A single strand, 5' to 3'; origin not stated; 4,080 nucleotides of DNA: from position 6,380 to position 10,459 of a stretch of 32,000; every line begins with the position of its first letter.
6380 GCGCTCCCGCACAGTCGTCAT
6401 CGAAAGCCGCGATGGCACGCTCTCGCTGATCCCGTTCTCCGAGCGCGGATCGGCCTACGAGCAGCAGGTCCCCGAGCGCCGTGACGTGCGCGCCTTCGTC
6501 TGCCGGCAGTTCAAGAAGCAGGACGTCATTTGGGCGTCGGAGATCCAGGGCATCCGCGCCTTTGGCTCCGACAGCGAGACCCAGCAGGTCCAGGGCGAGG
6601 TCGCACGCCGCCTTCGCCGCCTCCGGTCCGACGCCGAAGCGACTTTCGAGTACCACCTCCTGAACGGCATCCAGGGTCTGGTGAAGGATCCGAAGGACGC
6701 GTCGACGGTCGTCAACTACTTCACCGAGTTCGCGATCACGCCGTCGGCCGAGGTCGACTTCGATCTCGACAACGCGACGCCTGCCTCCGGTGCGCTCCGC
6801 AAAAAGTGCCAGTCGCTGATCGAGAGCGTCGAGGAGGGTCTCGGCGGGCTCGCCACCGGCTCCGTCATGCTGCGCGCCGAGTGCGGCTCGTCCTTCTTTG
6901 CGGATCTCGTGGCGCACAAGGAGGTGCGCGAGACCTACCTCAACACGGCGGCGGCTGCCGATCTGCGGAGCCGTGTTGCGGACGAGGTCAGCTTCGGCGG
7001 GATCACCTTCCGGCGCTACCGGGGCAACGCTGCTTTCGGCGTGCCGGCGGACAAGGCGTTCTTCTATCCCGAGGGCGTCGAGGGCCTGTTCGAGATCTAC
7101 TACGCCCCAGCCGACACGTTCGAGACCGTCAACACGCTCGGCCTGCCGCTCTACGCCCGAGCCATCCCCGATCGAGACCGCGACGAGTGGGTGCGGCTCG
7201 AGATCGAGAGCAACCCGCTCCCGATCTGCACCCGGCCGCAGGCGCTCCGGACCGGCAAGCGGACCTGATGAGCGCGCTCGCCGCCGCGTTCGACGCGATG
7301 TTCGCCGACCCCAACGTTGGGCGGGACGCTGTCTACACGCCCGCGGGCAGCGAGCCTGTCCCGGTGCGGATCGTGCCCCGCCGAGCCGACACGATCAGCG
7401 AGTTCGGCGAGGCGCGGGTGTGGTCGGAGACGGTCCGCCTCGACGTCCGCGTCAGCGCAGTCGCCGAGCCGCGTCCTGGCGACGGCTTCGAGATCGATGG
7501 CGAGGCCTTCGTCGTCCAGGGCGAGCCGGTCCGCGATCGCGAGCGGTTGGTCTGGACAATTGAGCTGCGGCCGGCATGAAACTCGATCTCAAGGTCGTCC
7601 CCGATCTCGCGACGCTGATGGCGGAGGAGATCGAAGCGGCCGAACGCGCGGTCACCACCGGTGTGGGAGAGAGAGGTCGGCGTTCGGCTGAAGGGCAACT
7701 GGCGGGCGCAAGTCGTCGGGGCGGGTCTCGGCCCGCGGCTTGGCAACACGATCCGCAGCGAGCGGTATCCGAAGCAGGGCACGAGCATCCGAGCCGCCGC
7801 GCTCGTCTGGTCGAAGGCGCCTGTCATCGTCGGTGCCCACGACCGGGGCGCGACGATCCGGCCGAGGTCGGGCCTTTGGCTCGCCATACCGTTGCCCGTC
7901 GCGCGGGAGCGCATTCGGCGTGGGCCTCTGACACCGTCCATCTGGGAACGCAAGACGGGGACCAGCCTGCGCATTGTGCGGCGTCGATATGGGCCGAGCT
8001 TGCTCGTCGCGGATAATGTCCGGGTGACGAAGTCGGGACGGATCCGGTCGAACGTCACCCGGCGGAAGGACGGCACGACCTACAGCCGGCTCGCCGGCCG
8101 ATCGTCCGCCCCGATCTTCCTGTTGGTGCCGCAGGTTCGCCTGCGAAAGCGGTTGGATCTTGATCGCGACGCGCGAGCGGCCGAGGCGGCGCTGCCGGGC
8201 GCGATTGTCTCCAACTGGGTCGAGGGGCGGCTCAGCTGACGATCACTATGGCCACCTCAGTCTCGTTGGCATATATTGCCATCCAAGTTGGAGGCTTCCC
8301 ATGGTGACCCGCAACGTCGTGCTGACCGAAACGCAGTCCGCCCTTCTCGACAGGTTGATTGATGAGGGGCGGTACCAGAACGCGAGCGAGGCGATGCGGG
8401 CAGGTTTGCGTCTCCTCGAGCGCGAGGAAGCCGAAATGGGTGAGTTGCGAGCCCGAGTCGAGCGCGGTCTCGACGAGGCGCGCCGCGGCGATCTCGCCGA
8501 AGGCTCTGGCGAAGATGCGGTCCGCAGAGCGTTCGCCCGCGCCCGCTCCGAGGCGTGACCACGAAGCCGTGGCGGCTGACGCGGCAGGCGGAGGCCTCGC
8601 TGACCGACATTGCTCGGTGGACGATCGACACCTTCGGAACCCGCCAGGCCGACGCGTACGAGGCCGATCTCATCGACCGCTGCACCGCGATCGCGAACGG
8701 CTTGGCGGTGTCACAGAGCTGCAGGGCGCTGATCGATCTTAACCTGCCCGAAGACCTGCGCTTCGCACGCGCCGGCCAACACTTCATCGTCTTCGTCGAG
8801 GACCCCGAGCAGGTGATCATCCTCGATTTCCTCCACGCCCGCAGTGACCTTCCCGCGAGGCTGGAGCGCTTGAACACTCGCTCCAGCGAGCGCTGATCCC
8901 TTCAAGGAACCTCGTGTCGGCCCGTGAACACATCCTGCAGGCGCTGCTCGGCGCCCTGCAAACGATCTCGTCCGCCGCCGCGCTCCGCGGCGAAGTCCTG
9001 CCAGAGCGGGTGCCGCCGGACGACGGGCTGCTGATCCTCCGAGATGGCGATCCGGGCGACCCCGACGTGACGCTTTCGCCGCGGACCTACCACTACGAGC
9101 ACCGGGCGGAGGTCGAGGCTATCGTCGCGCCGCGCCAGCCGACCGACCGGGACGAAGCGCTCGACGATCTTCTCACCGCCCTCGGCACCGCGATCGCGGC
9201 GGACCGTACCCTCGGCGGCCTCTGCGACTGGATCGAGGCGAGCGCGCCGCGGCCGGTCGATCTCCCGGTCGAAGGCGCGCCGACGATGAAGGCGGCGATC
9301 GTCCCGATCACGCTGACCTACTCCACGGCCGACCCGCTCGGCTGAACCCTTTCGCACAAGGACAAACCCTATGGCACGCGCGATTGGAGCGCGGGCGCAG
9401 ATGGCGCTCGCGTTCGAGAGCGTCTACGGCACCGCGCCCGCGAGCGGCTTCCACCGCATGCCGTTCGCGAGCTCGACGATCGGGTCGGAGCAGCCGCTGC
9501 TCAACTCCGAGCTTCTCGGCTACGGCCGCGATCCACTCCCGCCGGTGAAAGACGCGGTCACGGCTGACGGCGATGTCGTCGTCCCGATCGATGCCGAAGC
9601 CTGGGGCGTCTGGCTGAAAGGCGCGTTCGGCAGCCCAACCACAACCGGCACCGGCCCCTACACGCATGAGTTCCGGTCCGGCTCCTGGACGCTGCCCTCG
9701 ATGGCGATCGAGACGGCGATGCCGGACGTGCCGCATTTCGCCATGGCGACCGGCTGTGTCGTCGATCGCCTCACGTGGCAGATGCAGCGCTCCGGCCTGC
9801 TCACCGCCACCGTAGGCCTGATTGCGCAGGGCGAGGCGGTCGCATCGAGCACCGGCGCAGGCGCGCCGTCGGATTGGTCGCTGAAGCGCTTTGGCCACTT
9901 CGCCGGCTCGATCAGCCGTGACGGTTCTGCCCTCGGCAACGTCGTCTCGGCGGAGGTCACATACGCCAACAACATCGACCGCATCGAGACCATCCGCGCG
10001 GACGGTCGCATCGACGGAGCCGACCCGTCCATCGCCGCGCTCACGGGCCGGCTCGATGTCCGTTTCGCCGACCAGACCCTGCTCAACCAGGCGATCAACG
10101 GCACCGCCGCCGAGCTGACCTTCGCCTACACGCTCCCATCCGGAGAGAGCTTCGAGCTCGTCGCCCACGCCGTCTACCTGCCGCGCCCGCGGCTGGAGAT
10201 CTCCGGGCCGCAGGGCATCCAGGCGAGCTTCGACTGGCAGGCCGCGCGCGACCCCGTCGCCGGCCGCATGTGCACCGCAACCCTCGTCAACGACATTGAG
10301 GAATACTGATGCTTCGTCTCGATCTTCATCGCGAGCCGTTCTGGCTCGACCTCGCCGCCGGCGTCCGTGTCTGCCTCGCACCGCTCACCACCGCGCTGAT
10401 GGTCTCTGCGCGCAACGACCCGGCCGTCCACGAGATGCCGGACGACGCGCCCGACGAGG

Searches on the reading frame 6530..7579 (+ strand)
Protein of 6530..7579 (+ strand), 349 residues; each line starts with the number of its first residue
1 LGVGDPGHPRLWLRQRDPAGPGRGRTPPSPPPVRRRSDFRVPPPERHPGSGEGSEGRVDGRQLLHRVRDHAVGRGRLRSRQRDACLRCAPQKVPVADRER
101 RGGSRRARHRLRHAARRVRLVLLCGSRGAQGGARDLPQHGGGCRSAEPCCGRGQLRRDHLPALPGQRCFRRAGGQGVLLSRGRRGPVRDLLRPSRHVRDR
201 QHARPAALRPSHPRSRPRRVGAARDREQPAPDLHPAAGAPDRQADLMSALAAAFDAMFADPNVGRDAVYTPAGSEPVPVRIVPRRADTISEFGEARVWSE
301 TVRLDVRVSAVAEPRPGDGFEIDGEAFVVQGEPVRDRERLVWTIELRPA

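Call 9: search_protein_families(library=pfam, proteins=[window:6530-7579:+], max_evalue=0.001)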
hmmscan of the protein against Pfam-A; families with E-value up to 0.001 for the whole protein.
window:6530-7579:+ (349 aa): 1 family
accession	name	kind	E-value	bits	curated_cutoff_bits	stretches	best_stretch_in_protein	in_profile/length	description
PF05354.17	Phage_attach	-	4.6e-27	94.9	26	1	247-346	1-99/99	Phage Head-Tail Attachment protein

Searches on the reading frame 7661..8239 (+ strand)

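Call 73: search_protein_families(library=pfam, proteins=[window:7661-8239:+], max_evalue=0.001)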
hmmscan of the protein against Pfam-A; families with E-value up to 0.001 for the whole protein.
window:7661-8239:+ (192 aa): 1 family
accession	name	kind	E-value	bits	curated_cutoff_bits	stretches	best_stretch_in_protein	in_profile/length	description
PF20039.4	DUF6441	-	2.3e-46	158.6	27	1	4-187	36-213/215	Family of unknown function (DUF6441)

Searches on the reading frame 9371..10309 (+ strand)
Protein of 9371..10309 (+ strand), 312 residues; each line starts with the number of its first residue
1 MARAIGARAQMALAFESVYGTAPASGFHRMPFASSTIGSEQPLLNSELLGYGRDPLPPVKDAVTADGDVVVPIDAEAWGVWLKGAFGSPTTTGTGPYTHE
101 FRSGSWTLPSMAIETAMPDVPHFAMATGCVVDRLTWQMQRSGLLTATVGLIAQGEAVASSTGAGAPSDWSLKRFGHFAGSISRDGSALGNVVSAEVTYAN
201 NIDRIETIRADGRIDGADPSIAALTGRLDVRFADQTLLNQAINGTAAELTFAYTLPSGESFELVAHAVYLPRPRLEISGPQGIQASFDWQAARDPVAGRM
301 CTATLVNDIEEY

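Call 73: search_protein_families(library=pfam, proteins=[window:9371-10309:+], max_evalue=0.001)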
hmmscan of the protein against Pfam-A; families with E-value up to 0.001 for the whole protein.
window:9371-10309:+ (312 aa): 1 family
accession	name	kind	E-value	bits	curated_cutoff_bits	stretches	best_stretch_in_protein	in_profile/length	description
PF18906.5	Phage_tube_2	-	4.5e-58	197.4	27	1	6-291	1-266/266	Phage tail tube protein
